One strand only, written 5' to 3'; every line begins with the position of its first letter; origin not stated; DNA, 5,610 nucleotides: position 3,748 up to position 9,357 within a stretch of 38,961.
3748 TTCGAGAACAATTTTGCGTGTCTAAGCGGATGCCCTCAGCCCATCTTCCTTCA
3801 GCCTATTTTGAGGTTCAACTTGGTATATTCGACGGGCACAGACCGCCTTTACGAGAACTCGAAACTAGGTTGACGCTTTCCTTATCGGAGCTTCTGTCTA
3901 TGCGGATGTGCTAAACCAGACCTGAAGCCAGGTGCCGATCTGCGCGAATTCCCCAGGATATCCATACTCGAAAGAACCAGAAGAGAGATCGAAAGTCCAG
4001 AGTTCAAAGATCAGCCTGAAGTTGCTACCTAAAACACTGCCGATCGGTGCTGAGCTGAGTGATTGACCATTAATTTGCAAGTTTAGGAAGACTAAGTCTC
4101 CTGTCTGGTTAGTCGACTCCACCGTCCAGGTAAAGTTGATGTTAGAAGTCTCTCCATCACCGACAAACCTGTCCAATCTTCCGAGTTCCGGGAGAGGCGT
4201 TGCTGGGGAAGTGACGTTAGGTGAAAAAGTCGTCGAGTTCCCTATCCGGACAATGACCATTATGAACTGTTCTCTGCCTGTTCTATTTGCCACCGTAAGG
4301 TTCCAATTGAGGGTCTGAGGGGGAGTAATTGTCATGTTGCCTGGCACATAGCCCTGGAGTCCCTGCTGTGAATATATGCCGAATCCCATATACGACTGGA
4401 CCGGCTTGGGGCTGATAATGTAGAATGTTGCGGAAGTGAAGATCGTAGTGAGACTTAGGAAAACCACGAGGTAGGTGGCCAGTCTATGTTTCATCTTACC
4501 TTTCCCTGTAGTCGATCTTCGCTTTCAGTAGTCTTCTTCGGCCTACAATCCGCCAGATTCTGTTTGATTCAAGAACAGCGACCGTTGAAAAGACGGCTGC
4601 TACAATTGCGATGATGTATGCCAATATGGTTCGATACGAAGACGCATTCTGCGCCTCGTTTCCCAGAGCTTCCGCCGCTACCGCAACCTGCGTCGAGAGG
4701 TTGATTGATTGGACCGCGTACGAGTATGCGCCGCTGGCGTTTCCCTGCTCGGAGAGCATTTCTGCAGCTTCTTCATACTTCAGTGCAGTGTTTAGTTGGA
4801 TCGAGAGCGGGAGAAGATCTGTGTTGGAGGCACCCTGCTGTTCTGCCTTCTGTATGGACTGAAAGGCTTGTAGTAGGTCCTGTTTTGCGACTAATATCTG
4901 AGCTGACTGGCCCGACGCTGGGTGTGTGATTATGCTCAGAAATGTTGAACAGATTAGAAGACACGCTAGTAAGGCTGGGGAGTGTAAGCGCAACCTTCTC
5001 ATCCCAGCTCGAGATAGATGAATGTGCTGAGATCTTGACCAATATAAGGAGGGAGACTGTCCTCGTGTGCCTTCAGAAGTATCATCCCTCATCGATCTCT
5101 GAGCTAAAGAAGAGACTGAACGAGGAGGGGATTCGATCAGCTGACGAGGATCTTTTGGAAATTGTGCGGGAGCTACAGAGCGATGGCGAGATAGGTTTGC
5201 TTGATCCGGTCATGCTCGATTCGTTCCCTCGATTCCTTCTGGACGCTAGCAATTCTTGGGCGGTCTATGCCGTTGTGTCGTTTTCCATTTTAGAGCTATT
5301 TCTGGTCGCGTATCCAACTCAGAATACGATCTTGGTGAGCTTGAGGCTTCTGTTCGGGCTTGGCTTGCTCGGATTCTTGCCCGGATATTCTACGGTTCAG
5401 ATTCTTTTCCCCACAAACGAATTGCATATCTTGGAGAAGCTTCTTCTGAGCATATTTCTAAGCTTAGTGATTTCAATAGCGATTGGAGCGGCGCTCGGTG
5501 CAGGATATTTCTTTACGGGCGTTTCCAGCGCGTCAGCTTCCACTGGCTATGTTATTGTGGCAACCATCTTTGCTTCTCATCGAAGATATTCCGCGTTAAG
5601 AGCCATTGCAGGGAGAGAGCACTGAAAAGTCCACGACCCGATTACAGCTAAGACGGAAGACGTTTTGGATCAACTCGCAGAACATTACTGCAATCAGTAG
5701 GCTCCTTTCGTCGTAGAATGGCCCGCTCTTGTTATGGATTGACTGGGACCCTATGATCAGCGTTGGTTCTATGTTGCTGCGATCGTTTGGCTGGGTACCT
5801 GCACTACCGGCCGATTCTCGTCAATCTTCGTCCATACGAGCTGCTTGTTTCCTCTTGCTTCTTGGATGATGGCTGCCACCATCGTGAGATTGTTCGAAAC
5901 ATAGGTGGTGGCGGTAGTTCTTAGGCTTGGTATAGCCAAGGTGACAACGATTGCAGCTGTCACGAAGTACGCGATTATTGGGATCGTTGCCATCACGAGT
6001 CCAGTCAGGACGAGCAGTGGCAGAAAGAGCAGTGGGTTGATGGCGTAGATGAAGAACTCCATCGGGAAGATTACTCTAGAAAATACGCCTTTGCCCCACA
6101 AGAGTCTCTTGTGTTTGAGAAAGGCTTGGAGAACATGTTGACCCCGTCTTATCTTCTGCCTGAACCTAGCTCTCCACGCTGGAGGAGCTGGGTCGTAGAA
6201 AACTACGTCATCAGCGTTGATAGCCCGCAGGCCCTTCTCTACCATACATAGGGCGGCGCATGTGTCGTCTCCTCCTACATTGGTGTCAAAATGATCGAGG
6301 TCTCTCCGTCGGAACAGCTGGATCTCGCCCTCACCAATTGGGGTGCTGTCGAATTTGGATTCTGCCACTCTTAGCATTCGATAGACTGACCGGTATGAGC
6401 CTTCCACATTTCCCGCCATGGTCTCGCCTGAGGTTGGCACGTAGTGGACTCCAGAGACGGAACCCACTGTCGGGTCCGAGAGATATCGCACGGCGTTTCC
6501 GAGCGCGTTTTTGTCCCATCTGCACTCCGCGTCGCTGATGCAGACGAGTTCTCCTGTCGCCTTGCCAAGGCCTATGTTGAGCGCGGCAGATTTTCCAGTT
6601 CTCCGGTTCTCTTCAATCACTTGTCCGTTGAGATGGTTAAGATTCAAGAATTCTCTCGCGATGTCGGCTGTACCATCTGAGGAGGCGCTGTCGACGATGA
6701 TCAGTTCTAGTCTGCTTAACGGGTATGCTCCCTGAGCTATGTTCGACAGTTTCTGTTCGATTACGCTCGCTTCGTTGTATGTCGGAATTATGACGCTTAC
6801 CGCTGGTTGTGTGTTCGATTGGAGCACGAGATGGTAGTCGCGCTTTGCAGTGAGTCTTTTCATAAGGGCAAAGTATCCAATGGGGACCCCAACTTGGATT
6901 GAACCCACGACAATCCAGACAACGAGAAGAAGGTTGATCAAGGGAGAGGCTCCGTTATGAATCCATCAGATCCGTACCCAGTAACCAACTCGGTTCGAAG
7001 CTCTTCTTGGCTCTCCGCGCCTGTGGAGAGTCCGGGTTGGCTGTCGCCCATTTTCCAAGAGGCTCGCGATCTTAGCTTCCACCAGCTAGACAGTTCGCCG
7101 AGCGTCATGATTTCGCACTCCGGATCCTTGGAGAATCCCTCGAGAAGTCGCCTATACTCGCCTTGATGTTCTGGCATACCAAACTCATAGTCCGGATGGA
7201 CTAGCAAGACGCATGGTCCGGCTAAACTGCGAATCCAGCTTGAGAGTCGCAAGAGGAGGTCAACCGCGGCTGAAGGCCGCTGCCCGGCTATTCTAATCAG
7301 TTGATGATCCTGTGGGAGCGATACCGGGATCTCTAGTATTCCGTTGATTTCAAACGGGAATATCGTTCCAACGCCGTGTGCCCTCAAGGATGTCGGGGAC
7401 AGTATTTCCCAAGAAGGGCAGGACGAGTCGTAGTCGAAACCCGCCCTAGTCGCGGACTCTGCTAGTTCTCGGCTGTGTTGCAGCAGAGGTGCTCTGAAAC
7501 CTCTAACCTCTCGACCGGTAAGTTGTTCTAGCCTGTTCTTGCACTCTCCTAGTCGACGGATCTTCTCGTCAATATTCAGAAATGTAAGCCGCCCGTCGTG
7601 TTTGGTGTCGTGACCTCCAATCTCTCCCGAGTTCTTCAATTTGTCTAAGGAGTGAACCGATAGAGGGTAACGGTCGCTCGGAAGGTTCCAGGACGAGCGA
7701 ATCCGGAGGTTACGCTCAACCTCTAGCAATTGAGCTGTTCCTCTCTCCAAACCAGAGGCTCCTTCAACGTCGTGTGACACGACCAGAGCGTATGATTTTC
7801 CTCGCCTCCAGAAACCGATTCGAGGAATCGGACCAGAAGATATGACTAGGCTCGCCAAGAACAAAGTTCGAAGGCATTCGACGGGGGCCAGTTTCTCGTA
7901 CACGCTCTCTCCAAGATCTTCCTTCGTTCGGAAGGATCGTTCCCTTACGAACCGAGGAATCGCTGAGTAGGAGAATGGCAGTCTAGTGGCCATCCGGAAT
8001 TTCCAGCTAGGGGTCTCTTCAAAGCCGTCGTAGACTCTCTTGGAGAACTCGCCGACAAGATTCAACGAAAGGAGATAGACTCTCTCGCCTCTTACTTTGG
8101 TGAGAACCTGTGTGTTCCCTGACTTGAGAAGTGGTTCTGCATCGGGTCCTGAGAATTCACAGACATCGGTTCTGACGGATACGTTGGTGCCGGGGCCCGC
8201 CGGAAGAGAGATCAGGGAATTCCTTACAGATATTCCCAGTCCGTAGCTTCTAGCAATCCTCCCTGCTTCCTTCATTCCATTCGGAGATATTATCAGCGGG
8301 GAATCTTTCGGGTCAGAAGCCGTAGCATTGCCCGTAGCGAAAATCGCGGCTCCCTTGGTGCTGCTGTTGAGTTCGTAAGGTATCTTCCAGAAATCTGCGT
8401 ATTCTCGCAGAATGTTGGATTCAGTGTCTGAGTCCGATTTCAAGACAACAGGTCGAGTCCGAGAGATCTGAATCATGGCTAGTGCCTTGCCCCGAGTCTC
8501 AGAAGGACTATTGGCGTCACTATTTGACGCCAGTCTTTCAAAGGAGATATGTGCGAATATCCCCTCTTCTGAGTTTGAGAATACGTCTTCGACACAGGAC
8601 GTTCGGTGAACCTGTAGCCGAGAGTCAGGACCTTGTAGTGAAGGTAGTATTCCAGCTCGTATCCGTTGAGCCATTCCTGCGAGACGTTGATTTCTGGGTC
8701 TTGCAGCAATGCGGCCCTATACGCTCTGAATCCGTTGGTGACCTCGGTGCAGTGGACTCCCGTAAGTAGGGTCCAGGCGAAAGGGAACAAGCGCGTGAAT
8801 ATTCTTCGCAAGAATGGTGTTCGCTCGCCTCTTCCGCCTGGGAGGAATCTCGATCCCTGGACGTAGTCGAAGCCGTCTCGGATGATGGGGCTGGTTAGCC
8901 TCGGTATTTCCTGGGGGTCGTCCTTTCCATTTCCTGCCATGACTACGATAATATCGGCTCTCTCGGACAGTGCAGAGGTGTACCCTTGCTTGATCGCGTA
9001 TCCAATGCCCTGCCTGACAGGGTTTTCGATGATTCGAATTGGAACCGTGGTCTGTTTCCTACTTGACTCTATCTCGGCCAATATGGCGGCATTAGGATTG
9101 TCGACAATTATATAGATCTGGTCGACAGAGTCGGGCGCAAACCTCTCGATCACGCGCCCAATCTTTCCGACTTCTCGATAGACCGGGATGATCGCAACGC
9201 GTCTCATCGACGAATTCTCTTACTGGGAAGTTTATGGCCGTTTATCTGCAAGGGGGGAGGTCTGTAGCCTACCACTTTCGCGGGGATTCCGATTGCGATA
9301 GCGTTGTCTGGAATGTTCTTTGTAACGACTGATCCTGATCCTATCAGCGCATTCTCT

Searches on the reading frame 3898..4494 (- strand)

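Call 48: search_protein_families(library=pfam, proteins=[window:3898-4494:-])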
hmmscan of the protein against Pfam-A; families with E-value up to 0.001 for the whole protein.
window:3898-4494:- (198 aa): 1 family
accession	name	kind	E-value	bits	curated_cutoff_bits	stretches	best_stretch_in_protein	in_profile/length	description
PF07760.16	DUF1616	-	0.00034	20.3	31.6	1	7-137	154-283/307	Protein of unknown function (DUF1616)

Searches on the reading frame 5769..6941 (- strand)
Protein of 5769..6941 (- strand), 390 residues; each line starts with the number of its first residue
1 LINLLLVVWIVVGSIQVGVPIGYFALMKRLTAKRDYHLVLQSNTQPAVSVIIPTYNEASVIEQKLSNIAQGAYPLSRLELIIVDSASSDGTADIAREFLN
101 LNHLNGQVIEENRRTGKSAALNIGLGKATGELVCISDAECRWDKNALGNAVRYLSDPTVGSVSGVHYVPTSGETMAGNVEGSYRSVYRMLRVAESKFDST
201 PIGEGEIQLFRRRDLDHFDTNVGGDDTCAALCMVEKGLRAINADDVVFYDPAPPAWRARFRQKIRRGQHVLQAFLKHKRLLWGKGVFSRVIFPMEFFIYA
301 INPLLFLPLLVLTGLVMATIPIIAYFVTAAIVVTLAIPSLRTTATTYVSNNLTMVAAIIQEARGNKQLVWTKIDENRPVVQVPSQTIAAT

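Call 47: search_protein_families(library=pfam, proteins=[window:5769-6941:-])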
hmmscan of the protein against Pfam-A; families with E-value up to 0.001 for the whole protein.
window:5769-6941:- (390 aa): 5 families
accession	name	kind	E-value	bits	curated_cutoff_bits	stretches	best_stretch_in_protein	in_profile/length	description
PF00535.33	Glycos_transf_2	-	7.2e-28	98.1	23.3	1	49-216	1-165/168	Glycosyl transferase family 2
PF13641.12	Glyco_tranf_2_3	-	9.8e-19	68.7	27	1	46-265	1-226/230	Glycosyltransferase like family 2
PF13506.12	Glyco_transf_21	-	1.3e-08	34.9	21.7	1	117-217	18-116/174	Glycosyl transferase family 21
PF10111.15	Glyco_tranf_2_2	-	4.5e-08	33.4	27.3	1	49-147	1-99/276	Glycosyltransferase like family 2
PF13632.12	Glyco_trans_2_3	-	4.8e-08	33.5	27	1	133-333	2-193/198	Glycosyl transferase family group 2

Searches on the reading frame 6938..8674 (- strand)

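Call 47: search_protein_families(library=pfam, proteins=[window:6938-8674:-])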
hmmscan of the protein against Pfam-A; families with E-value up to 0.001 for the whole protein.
window:6938-8674:- (578 aa): 1 family
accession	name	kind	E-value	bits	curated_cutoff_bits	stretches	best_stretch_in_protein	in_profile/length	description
PF01522.26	Polysacc_deac_1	-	0.00074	19.9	23.1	0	345-415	53-123/124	Polysaccharide deacetylase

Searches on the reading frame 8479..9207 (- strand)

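Call 48: search_protein_families(library=pfam, proteins=[window:8479-9207:-])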
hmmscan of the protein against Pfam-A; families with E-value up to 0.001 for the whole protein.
window:8479-9207:- (242 aa): 1 family
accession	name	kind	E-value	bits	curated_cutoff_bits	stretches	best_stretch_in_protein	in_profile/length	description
PF00535.33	Glycos_transf_2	-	2.4e-10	41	23.3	1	5-168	2-164/168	Glycosyl transferase family 2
